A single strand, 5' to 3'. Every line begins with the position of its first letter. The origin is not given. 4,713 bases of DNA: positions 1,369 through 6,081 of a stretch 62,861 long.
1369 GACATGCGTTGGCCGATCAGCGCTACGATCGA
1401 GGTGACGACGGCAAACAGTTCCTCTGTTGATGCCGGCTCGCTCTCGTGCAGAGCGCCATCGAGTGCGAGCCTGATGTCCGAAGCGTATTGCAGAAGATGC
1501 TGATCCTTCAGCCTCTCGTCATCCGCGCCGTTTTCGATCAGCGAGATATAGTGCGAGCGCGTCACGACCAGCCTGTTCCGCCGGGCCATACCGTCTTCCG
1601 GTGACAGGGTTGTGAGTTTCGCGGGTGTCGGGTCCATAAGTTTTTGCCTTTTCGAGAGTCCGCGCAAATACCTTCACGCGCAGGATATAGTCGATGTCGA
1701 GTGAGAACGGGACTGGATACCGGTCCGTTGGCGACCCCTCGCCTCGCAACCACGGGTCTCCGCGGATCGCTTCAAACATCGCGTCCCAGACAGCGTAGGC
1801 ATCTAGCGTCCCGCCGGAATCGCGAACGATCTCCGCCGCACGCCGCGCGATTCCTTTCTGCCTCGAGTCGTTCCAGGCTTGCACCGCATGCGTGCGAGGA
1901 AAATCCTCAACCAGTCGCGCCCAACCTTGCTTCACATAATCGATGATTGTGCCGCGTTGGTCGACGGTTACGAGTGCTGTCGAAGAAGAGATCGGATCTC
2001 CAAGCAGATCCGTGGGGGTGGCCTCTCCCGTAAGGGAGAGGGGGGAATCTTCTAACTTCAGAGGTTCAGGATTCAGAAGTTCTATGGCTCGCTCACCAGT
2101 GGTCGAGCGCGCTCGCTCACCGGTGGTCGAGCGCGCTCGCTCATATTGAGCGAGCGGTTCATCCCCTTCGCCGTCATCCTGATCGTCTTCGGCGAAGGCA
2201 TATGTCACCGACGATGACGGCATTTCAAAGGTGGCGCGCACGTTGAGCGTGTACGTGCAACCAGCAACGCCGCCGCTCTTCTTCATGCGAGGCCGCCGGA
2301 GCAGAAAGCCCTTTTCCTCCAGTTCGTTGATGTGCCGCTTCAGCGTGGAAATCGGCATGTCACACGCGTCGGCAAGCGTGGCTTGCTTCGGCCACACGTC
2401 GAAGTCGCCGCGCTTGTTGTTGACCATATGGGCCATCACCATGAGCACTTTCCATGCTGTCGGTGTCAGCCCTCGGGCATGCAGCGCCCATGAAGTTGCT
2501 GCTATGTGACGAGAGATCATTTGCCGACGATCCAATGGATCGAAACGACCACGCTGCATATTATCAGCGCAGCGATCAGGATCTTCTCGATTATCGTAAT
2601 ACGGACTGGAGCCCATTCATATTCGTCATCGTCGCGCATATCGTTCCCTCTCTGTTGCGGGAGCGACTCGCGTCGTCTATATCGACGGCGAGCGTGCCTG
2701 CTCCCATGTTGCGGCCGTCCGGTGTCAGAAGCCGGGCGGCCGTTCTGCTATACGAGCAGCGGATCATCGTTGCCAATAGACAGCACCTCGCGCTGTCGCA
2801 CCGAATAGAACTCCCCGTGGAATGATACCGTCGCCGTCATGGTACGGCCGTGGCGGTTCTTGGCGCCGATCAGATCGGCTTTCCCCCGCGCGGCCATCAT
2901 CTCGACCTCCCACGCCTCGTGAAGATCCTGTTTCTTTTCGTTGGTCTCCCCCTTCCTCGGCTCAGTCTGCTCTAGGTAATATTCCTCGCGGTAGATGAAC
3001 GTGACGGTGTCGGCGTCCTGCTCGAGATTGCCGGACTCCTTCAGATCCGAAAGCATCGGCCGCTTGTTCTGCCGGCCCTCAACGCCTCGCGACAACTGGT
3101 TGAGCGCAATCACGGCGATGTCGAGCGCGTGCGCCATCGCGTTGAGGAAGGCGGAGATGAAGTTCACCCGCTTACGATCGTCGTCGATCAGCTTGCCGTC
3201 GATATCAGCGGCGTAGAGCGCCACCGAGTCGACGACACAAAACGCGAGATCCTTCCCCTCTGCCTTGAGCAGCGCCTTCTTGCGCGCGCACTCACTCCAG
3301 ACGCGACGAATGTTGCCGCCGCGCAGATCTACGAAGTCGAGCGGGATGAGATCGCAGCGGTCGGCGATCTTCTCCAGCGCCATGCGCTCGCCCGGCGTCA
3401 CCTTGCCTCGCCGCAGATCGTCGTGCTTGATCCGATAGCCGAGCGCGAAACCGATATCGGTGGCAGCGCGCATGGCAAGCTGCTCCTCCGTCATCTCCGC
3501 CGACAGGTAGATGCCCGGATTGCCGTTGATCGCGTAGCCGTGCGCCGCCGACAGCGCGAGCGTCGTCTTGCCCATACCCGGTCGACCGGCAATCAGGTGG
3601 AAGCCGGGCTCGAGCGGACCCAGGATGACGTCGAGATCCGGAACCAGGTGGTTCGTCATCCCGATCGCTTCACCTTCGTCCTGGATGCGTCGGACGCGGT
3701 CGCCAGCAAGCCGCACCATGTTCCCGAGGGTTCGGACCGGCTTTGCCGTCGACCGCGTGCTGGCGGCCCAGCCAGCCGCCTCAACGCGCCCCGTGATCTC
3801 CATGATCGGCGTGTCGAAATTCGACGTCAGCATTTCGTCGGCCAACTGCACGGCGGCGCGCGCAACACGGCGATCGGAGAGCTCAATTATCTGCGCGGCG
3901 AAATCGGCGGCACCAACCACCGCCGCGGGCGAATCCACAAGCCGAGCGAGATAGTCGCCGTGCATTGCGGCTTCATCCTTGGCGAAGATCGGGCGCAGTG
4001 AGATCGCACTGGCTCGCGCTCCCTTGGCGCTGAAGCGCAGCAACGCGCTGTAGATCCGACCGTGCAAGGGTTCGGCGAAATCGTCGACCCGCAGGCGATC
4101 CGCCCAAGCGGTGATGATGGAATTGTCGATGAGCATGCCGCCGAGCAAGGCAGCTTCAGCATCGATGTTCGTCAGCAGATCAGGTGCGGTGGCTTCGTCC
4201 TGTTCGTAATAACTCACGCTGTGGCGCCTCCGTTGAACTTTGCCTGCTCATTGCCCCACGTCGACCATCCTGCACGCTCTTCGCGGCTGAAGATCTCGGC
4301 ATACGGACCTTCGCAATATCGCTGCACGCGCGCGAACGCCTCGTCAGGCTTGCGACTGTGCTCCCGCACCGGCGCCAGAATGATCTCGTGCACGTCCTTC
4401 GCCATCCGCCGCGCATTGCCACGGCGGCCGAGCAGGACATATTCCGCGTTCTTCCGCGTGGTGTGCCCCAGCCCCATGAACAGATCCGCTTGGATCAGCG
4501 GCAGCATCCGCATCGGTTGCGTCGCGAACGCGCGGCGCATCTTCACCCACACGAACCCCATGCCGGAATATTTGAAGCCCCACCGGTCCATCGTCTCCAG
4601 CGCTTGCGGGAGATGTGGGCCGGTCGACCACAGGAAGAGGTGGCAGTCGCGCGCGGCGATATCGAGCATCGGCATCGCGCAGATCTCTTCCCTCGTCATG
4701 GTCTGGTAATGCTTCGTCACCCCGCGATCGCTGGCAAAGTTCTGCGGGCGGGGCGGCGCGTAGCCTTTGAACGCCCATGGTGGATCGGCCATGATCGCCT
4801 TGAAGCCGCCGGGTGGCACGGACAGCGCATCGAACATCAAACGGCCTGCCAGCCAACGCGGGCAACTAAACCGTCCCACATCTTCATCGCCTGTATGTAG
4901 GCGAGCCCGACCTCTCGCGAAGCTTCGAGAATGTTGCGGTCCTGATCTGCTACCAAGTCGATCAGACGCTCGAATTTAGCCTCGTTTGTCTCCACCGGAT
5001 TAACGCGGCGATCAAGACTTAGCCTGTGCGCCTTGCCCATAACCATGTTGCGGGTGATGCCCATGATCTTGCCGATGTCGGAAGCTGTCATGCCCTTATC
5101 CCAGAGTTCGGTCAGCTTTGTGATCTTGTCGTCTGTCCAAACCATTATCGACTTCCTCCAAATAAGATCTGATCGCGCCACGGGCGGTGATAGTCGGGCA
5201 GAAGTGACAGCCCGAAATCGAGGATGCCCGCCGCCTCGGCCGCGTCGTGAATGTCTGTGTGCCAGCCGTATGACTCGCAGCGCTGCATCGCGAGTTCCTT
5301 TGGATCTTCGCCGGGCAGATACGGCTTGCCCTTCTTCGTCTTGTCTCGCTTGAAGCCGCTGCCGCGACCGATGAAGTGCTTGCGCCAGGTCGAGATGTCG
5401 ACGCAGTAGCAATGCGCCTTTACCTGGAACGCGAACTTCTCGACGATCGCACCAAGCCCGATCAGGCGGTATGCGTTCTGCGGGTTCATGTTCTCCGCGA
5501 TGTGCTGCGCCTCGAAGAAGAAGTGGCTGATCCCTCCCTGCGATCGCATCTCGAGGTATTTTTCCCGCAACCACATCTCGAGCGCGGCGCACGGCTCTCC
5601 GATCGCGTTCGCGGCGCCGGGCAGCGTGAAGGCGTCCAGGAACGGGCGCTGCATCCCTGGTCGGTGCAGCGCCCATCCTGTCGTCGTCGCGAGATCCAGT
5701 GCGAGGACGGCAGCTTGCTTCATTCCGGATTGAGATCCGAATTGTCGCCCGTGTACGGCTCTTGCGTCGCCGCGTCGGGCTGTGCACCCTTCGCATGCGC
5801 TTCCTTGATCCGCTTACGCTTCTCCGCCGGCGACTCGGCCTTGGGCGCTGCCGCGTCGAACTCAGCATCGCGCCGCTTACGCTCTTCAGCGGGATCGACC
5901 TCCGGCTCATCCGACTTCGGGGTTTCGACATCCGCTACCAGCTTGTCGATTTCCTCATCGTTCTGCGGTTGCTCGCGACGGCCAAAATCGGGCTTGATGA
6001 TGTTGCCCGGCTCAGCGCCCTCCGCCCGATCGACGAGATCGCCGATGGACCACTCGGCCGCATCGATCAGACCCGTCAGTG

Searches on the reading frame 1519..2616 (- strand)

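Call 46: search_protein_families(library=pfam, proteins=[window:1519-2616:-], max_evalue=0.001)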
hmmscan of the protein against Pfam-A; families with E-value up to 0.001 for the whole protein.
window:1519-2616:- (365 aa): 4 families
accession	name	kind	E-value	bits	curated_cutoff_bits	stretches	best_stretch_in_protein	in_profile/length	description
PF13730.12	HTH_36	-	1.3e-07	31.8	25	1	49-105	2-55/55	Helix-turn-helix domain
PF03428.19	RP-C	-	2.8e-05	24.5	24.4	1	40-108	32-104/175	Replication protein C N-terminal domain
PF12840.13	HTH_20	-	9.2e-05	22.8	27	1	80-105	23-48/51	Helix-turn-helix domain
PF13412.12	HTH_24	-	0.00038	20.4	21.9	1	78-104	20-46/48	Winged helix-turn-helix DNA-binding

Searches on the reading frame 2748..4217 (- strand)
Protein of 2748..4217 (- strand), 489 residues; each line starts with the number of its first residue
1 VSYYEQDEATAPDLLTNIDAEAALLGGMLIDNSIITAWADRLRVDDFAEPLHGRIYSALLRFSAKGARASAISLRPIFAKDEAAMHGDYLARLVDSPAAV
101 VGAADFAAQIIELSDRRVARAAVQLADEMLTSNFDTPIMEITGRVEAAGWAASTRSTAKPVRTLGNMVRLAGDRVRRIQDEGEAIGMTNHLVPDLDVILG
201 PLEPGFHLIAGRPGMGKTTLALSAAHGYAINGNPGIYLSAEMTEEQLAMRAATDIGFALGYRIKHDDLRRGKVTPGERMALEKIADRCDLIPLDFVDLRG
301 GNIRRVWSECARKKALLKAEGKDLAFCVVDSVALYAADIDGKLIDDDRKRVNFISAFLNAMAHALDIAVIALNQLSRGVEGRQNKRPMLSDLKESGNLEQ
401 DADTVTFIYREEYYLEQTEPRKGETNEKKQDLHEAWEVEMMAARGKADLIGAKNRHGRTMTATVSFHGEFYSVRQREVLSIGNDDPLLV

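Call 46: search_protein_families(library=pfam, proteins=[window:2748-4217:-], max_evalue=0.001)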
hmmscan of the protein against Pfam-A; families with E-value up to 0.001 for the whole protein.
window:2748-4217:- (489 aa): 4 families
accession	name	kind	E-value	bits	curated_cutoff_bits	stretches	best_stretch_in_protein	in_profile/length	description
PF03796.21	DnaB_C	-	5.1e-51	173.9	27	1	193-471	7-251/255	DnaB-like helicase C terminal domain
PF00772.26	DnaB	-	4.2e-15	56.1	23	1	15-110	3-101/103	DnaB-like helicase N terminal domain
PF13481.12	AAA_25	-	5.4e-06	26.6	27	1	205-296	34-120/195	AAA domain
PF06745.19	ATPase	-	3.4e-05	23.8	26.6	1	192-252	5-68/231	KaiC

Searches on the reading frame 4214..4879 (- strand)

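Call 85: search_protein_families(library=pfam, proteins=[window:4214-4879:-], max_evalue=0.01)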
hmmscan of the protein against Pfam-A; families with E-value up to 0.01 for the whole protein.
window:4214-4879:- (221 aa): 1 family
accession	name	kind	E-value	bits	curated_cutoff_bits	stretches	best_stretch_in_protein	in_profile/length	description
PF05063.20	MT-A70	-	2.9e-24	86.4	23.9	1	26-211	1-172/172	MT-A70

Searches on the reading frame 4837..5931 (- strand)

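Call 46: search_protein_families(library=pfam, proteins=[window:4837-5931:-], max_evalue=0.001)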
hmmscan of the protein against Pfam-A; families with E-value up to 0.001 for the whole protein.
window:4837-5931:- (364 aa): 1 family
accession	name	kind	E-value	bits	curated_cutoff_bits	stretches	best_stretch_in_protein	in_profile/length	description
PF07750.17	GcrA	-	9.6e-13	49.2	26.9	1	263-320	1-59/155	GcrA cell cycle regulator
